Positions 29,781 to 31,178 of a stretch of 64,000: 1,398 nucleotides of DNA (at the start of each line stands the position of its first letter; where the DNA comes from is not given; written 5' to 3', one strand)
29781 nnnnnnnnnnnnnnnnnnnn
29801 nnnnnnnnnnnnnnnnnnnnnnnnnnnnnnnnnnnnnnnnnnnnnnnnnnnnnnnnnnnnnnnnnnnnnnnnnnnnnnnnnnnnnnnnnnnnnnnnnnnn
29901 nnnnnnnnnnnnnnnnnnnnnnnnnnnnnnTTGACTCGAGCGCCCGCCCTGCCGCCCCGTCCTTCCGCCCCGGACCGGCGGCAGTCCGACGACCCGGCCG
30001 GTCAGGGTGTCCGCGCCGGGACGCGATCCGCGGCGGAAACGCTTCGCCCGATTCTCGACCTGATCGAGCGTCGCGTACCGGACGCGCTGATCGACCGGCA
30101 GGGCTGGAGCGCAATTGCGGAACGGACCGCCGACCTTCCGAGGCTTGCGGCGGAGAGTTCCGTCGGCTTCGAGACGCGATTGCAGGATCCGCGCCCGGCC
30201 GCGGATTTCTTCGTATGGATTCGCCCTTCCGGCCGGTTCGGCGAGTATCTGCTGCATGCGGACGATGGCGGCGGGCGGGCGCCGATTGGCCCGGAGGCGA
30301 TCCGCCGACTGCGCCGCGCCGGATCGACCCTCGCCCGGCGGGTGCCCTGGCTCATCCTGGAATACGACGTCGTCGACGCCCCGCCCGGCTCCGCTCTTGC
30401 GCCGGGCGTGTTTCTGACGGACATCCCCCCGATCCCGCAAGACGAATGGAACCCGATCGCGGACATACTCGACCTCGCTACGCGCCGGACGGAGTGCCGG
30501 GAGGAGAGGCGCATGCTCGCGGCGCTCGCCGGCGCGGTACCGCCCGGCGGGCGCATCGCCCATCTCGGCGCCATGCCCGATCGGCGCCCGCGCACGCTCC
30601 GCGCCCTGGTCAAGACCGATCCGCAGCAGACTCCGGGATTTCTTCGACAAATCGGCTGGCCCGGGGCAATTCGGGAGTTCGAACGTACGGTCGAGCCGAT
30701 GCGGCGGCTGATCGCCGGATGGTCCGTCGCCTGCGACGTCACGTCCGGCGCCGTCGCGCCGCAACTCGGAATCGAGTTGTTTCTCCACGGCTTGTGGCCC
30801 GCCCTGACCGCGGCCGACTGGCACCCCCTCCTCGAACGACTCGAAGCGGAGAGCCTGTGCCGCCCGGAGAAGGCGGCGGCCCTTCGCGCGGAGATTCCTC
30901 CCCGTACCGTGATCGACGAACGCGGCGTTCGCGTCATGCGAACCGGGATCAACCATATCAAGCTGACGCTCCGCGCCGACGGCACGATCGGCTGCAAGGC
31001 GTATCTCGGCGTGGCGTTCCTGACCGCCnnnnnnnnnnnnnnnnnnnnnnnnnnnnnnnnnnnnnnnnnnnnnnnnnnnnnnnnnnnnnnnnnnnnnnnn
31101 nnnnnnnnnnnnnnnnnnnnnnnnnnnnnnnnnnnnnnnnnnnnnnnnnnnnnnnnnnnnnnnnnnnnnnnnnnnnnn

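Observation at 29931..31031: Unassignable 366-aa protein between the YcaO gene and the export operon: five helix/beta-hairpin repeats suggest an ABBA-type (prenyltransferase-like) barrel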

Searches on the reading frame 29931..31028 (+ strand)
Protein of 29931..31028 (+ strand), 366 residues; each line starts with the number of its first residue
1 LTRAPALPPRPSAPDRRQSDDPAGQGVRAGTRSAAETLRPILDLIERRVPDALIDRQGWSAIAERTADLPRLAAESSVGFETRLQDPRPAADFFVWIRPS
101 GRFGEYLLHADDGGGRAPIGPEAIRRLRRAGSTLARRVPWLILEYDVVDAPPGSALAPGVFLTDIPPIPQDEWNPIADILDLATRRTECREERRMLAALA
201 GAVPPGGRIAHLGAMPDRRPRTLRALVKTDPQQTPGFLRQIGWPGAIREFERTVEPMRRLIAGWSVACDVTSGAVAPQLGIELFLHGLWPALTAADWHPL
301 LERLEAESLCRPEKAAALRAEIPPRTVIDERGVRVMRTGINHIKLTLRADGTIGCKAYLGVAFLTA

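Call 6: search_protein_families(library=pfam, proteins=[window:29931-31028:+], max_evalue=1)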
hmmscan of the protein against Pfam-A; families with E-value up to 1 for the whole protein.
window:29931-31028:+ (366 aa): 1 family
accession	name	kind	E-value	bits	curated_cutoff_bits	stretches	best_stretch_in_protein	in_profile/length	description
PF25601.1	AAA_lid_14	-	0.11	12.7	27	1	234-260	33-59/87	AAA+ ATPase lid domain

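Call 7: search_protein_families(library=ncbifam, proteins=[window:29931-31028:+], max_evalue=1)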
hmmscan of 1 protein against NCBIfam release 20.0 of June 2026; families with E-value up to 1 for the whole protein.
window:29931-31028:+ (366 aa): 1 family
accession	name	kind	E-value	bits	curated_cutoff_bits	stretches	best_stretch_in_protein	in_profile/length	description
TIGR01818.1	ntrC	equivalog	0.11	11.2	558.6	1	228-277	334-383/463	nitrogen regulation protein NR(I)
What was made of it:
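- On Cyanobactin prenyltransferases (PatF/PagF family): The NCBIfam and Pfam scans at E <= 1 returned only two chance-level, unrelated hits (calls 6, 7).
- Closest known: Cyanobactin prenyltransferases. Different: No detectable sequence relationship (calls 6, 7).
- There is no hit to any cyanobactin PT, DMATS or Orf2 model in NCBIfam or Pfam even at E <= 1 (calls 6, 7).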

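Call 8: search_solved_structures(query=window:29931-31028:+, max_evalue=10)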
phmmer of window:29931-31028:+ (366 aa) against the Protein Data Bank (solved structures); distinct sequences matched with E-value up to 10: 2.
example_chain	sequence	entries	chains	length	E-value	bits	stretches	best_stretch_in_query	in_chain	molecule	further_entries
7ung_o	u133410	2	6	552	1.2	11.4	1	159-194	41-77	Protein CFAP210 | Cilia- and flagella- associated protein 210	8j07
7rro_o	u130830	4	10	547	2.3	10.5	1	146-194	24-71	Coiled-coil domain containing 173 | Cilia- and flagella- associated protein 210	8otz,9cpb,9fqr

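Call 9: find_homologous_proteins(query=window:29931-31028:+, max_evalue=0.001)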
Query window:29931-31028:+ (366 aa): 5 proteins with E <= 0.001 among 8000 candidates.
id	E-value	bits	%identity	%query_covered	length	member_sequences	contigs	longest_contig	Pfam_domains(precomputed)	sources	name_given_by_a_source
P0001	9.6e-240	813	100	100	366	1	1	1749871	-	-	-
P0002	2.2e-25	108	30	86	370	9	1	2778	-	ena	-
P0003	1.5e-16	79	29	90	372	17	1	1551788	-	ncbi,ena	-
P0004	7.2e-8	50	25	87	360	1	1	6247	-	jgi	jgi:hypothetical protein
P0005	9.8e-4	36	25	44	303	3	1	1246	-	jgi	jgi:hypothetical protein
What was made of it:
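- Tried and rejected: The word-indexed homologue search found only 4 relatives and made the family look rare (call 9).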

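Call 11: find_encoding_contigs(protein=P0003, flank=10000, max_places=4)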
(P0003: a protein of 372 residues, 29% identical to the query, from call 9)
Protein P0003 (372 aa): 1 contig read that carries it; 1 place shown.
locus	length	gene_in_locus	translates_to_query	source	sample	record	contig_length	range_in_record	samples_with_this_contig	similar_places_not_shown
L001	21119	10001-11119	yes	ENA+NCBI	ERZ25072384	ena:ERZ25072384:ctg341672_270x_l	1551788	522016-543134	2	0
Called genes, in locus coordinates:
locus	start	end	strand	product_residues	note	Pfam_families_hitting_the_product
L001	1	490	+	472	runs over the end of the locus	PF07969:Amidohydro_3 (faint), PF01979:Amidohydro_1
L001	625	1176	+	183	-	-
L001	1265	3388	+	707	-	PF03412:Peptidase_C39, PF00664:ABC_membrane, PF00005:ABC_tran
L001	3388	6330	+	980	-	PF00664:ABC_membrane, PF00005:ABC_tran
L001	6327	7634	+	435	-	-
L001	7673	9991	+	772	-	PF21084:WHD_DUF4423_like (weak), PF02624:YcaO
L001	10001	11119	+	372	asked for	-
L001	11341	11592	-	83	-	PF02979:NHase_alpha (weak)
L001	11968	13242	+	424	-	PF04820:Trp_halogenase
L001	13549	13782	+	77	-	PF01402:RHH_1 (weak)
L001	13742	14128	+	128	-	PF01850:PIN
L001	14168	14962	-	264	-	PF12787:EcsC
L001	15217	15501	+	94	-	PF01381:HTH_3, PF13560:HTH_31 (weak)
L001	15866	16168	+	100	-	PF01527:HTH_Tnp_1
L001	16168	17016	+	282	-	PF13276:HTH_21, PF00665:rve, PF13683:rve_3, PF13333:rve_2 (weak)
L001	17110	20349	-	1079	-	PF02012:BNR (faint), PF15902:Sortilin-Vps10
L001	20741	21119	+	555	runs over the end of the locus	PF01609:DDE_Tnp_1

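Call 12: find_encoding_contigs(protein=P0004, flank=10000, max_places=3)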
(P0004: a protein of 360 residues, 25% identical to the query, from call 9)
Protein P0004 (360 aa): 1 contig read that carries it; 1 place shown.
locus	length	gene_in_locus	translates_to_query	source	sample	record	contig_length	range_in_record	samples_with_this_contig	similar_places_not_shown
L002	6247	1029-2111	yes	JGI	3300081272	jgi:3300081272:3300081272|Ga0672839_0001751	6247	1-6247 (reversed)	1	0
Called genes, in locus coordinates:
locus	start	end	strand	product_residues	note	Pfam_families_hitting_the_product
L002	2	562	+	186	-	?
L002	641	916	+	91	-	-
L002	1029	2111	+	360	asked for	-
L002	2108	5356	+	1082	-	PF13575:DUF4135, PF05147:LANC_like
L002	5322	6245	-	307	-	?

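Call 22: search_protein_representatives(alignment_id=A1)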
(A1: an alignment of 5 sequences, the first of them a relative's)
Query: 5 sequences, 351 profile positions. Proteins with E-value up to 0.001 (for the whole library): 4178; up to 1e-10: 3446; up to 1e-30: 1527. The best 150 are listed.
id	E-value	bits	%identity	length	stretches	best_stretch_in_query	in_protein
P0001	3.8e-134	463.4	-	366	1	3-345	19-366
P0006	2.2e-106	372.2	-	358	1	14-348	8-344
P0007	1.4e-95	336.6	-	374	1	8-345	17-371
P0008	7.4e-85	301.3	-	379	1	9-343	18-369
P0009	6.9e-84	298.1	-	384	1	5-345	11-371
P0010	4.2e-82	292.3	-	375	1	11-344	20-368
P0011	4.9e-80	285.5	-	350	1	12-343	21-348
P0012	6.4e-78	278.5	-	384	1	9-347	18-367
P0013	1.1e-76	274.5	-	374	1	9-343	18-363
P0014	1.7e-76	273.8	-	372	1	6-342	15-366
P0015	6.9e-76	271.8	-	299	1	72-345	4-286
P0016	7.8e-76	271.6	-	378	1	9-341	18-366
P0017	1.6e-75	270.6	-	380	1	9-347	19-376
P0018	5.4e-74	265.6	-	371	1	9-344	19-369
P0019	8.7e-74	264.9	-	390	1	16-345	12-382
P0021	6.2e-73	262.1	-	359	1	11-350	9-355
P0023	7.1e-73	261.9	-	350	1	20-347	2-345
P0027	4.4e-72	259.3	-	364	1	8-341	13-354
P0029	2.4e-71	256.9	-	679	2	11-343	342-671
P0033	7.3e-70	252.0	-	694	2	14-342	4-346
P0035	9.1e-70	251.7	-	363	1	19-347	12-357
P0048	4.3e-67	242.9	-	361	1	7-340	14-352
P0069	5.4e-65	236.0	-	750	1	13-345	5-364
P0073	1.3e-64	234.7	-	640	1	9-344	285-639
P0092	1.1e-62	228.4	-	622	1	15-341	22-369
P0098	3.5e-62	226.8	-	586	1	11-343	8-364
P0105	1.4e-61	224.7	-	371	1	12-345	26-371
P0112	7.1e-61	222.5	-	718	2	23-341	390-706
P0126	1.2e-59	218.4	-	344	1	18-343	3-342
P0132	1.7e-59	217.9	-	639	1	11-348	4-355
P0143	8.2e-59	215.7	-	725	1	8-342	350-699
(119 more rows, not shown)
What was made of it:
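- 29931..31031 (+): MppC-like ABBA-barrel peptide prenyltransferase, short-form (NHLP-associated) clade; 366 aa, TTG start; residues 1-~35 are predicted disordered. Homologues (calls 9, 22).
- Checked: Coding status is settled by homologues: 4 in the word-indexed search (call 9) and 4,178 representative clusters in the exhaustive profile search (call 22).
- Thousands of homologues of matching length exist (call 22).
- Tried and rejected: The exhaustive profile search corrected this to 4,178 clusters (call 22).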

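Call 23: search_protein_families(library=pfam, proteins=[P0006, P0007, P0021, P0029, P0033, P0069, P0073, P0092, P0112, P0143], max_evalue=0.01)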
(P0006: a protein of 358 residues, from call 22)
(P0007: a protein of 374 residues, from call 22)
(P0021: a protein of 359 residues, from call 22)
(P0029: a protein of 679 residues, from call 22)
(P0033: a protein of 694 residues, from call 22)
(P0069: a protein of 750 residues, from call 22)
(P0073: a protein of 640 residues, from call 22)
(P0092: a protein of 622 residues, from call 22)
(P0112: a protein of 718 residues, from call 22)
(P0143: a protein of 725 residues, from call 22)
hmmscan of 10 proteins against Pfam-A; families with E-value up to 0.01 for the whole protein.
P0006 (358 aa): 0 families

P0007 (374 aa): 0 families

P0021 (359 aa): 0 families

P0029 (679 aa): 0 families

P0033 (694 aa): 0 families

P0069 (750 aa): 0 families

P0073 (640 aa): 2 families
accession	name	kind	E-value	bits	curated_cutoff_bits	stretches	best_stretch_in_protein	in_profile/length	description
PF17784.7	Sulfotransfer_4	-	4.7e-08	33.6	22.8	1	27-215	5-199/215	Sulfotransferase domain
PF13469.12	Sulfotransfer_3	-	6.7e-05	23.7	27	1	54-131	68-150/216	Sulfotransferase family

P0092 (622 aa): 2 families
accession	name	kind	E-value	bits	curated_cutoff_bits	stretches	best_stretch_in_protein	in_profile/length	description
PF13640.12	2OG-FeII_Oxy_3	-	2e-17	64.4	27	1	510-621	2-98/98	2OG-Fe(II) oxygenase superfamily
PF13661.12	2OG-FeII_Oxy_4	-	2.5e-08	34.8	27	1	510-620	2-97/98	2OG-Fe(II) oxygenase superfamily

P0112 (718 aa): 0 families

P0143 (725 aa): 0 families

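Call 24: search_protein_families(library=ncbifam, proteins=[P0006, P0007, P0021, P0029, P0033, P0069, P0073, P0092, P0112, P0143], max_evalue=0.01)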
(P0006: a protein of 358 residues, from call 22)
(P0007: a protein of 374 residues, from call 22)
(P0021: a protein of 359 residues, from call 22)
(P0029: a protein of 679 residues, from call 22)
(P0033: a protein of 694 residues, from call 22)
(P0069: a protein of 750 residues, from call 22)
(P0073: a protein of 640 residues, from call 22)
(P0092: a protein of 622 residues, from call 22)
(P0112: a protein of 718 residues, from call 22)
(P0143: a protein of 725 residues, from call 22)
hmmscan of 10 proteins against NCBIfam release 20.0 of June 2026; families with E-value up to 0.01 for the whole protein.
P0006 (358 aa): 0 families

P0007 (374 aa): 0 families

P0021 (359 aa): 0 families

P0029 (679 aa): 0 families

P0033 (694 aa): 0 families

P0069 (750 aa): 0 families

P0073 (640 aa): 0 families

P0092 (622 aa): 0 families

P0112 (718 aa): 0 families

P0143 (725 aa): 0 families

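Call 27: search_solved_structures(query=A2, max_evalue=10, show_alignments=2)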
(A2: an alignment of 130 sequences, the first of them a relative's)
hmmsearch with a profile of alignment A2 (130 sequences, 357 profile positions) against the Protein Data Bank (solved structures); distinct sequences matched with E-value up to 10: 1.
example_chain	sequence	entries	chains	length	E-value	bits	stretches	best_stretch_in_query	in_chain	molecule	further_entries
9qq6_C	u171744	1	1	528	0.13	14.5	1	215-326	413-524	Nif-specific regulatory protein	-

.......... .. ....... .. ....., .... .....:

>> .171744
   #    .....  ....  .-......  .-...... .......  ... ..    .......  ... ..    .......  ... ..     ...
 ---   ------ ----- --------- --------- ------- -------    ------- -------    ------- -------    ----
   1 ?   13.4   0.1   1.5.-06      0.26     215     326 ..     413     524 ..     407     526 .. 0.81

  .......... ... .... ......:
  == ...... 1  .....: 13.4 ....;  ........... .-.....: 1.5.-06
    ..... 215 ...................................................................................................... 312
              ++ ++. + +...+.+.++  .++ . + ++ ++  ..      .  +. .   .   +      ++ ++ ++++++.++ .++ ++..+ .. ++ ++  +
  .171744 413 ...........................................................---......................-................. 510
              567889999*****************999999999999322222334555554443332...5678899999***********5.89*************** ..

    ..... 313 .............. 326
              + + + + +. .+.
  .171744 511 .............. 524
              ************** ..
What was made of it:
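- On DMATS-type (PF11991) and Orf2/NphB-type (PF11468) aromatic prenyltransferases: A profile search of the PDB sequences found no PT (call 27).
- Checked: 'No family motif' is correct: Pfam, NCBIfam and PDB sequence searches were all negative (calls 6, 7, 8, 27).
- Tried and rejected: Pfam, NCBIfam and PDB phmmer on the protein, and PDB hmmsearch with the 130-sequence profile, gave only chance-level hits: AAA_lid, NtrC and NifA, all through a shared 'WPGN/G' stretch (calls 6, 7, 8, 27).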

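Call 35: find_encoding_contigs(protein=P0011, flank=10000, max_places=3)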
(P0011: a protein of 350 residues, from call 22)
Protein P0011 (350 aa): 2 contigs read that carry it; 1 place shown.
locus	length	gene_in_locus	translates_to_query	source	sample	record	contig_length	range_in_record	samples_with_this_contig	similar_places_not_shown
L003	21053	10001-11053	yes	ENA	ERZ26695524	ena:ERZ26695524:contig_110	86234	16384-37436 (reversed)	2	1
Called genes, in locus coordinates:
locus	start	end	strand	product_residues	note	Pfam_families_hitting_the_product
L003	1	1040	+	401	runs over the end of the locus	PF02615:Ldh_2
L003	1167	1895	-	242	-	PF13433:Peripla_BP_5, PF13458:Peripla_BP_6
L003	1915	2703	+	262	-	-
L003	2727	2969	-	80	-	-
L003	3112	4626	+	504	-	PF09861:Lar_N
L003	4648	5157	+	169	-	-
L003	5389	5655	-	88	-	-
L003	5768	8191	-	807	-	PF02624:YcaO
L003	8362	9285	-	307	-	-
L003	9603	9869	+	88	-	PF02979:NHase_alpha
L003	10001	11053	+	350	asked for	-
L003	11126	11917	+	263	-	-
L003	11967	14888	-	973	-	PF00664:ABC_membrane, PF00005:ABC_tran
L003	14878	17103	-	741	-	PF03412:Peptidase_C39, PF00664:ABC_membrane, PF00005:ABC_tran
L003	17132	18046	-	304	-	PF25919:BSH_CusB (faint)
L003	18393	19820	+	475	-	PF22767:ThcOx (weak), PF00881:Nitroreductase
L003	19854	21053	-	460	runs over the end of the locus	PF01425:Amidase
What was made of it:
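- On MppC-like (leader-dependent RiPP) ABBA prenyltransferases: The orthologous cluster L003 has the precursor directly upstream of the PT (call 35).
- There the NHLP precursor is directly upstream of the PT on the same strand (call 35).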

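Call 36: find_encoding_contigs(protein=P0006, flank=10000, max_places=3)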
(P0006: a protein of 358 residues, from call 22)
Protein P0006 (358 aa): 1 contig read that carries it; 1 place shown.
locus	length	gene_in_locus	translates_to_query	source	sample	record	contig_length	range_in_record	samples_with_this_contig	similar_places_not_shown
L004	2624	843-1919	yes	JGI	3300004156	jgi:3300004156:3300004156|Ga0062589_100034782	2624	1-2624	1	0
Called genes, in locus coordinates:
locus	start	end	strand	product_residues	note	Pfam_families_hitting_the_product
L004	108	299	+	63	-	-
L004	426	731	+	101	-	PF07862:Nif11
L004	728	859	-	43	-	-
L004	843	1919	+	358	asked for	-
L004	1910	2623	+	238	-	?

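Call 37: predict_structure(alignment_id=A2)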
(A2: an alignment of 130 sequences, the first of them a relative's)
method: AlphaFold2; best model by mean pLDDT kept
length: 366 residues; sequences in the alignment: 130
mean_pLDDT: 91.8   pTM: 0.89
mean pLDDT of the five models: 91.8, 90.9, 90.8, 90.5, 90.4
residues with pLDDT >= 90: 320; 70-90: 14; 50-70: 11; < 50: 21
segments of 3 or more residues with pLDDT < 50: 1-15, 17-20
pLDDT, mean of each block of 10 residues (from residue 1): 39 48 54 84 97 98 96 96 98 98 94 83 96 95 98 95 97 97 97 97 98 97 98 97 95 94 97 97 96 97 98 98 95 96 97 97 94
secondary structure, 60 per line:
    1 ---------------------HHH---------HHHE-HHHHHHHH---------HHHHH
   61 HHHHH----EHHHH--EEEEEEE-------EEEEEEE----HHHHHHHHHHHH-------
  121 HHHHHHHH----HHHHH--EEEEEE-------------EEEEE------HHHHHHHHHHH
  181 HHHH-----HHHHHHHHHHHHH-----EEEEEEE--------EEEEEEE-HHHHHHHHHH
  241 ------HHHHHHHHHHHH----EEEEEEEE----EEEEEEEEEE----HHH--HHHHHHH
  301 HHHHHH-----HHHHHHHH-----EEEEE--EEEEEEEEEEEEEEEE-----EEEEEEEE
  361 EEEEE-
elements in order: H39-46 H56-65 H71-74 E77-83 E91-97 H102-113 H121-128 H133-137 E140-145 E159-163 H170-184 H190-202 E208-214 E223-229 H231-240 H247-258 E263-270 E275-284 H294-306 H312-319 E325-329 E332-347 E353-365
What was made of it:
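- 29931..31031 (+): AF2 model with pLDDT 91.8 (call 37).
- On MppC-like (leader-dependent RiPP) ABBA prenyltransferases: The AF2 model (pLDDT 91.8) has five alpha-alpha-beta-beta repeats (call 37).
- Fold: the AF2 model has pLDDT 91.8 and pTM 0.89 with five alpha-alpha-beta-beta repeats (call 37). The AF2 model is confident (call 37).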

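Call 41: fold_search(model_id=the predicted structure, library=pdb)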
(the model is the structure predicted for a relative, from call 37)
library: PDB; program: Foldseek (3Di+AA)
matches with E <= 10: 1079; with E <= 0.001: 30
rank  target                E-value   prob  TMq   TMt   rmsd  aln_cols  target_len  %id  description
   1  5yk9_A                2.8e-06  1.00  0.44  0.52   7.6       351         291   11  Crystal structure of selenomethionine-labelled indole prenyltransferase AmbP1 (released 2018-06-06)
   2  5yk9_B                3.1e-06  1.00  0.41  0.49   7.8       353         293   10  Crystal structure of selenomethionine-labelled indole prenyltransferase AmbP1 (released 2018-06-06)
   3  6zs0_BBB              6.6e-06  1.00  0.46  0.48   7.9       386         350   16  Crystal structure of 5-dimethylallyltryptophan synthase from Streptomyces coelicolor (released 2020-12-09)
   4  5z46_B                8.3e-06  1.00  0.46  0.55   7.5       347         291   10  Crystal structure of prenyltransferase AmbP1 pH8 complexed with GSPP and cis-indolyl vinyl isonitrile (released 2018-06-06)
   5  5z43_A                9.4e-06  1.00  0.47  0.56   6.9       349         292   10  Crystal structure of prenyltransferase AmbP1 apo structure (released 2018-06-06)
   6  5z45_A                1.1e-05  1.00  0.43  0.51   7.7       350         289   11  Crystal structure of prenyltransferase AmbP1 pH6.5 complexed with GSPP and cis-indolyl vinyl isonitrile (released 2018-06-06)
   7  9iia_B                1.3e-05  1.00  0.47  0.42   6.8       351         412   11  Crystal structure of the free histidine prenyltransferase FunA (released 2024-12-11)
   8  4yzj                  2.0e-05  1.00  0.48  0.51   7.7       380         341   12  Crystal structure of selnomethionin-labeled indole prenyltransferase TleC (released 2016-03-16)
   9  6os3_B                2.2e-05  1.00  0.50  0.52   7.4       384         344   13  Crystal structure of native CymD prenyltransferase (released 2019-07-17)
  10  6zrz_AAA              2.2e-05  1.00  0.45  0.45   8.1       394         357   14  Crystal structure of 5-dimethylallyl tryptophan synthase from Streptomyces coelicolor in complex with DMASPP and Trp (released 2020-12-09)
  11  5y4g_A                2.5e-05  1.00  0.43  0.50   7.3       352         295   10  Apo Structure of AmbP3 (released 2018-07-18)
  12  5z44_A                2.8e-05  1.00  0.41  0.49   8.4       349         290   11  Crystal structure of prenyltransferase AmbP1 complexed with GSPP (released 2018-06-06)
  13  5y7c_B                5.1e-05  1.00  0.45  0.54   6.8       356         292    9  Hapalindole A and DMSPP Bound AmbP3 (released 2018-07-18)
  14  5y72_B                5.4e-05  1.00  0.45  0.53   6.7       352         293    9  DMSPP Bound AmbP3 (released 2018-07-18)
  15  6zrz_BBB              6.0e-05  1.00  0.48  0.49   7.3       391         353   16  Crystal structure of 5-dimethylallyl tryptophan synthase from Streptomyces coelicolor in complex with DMASPP and Trp (released 2020-12-09)
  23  5tu6_A                1.4e-04  1.00  0.42  0.50   7.3       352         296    8  PagF prenyltransferase with cyclic[INPYLYP] and DMSPP (released 2016-11-30)
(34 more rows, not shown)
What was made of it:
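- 29931..31031 (+): Foldseek hits are all ABBA PTs (call 41).
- On MppC-like (leader-dependent RiPP) ABBA prenyltransferases: The top 48 Foldseek PDB hits are all ABBA PTs (call 41).
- On Cyanobactin prenyltransferases (PatF/PagF family): PagF is Foldseek rank 23 at 8% identity (call 41).
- Closest known: Cyanobactin prenyltransferases. Same: Same ABBA fold (Foldseek PagF 5tu6, E = 1.4e-4; call 41).
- Closest known: Bacterial small-molecule ABBA prenyltransferases. Same: These are the best structural matches (TM 0.44-0.56; call 41).
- Foldseek PDB ranks 1-48 are all ABBA prenyltransferases, including AmbP1 (E = 2.8e-6), S. coelicolor 5-DMATS, CymD, TleC, NphB, PagF and CloQ (call 41). It has the same ABBA fold, and PagF (5tu6) is among the Foldseek hits (E = 1.4e-4, TM 0.42-0.50; call 41). 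PagF ranks 23rd at 8% identity (call 41). Similarity to solved PTs is distant, with TM about 0.5 (call 41).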
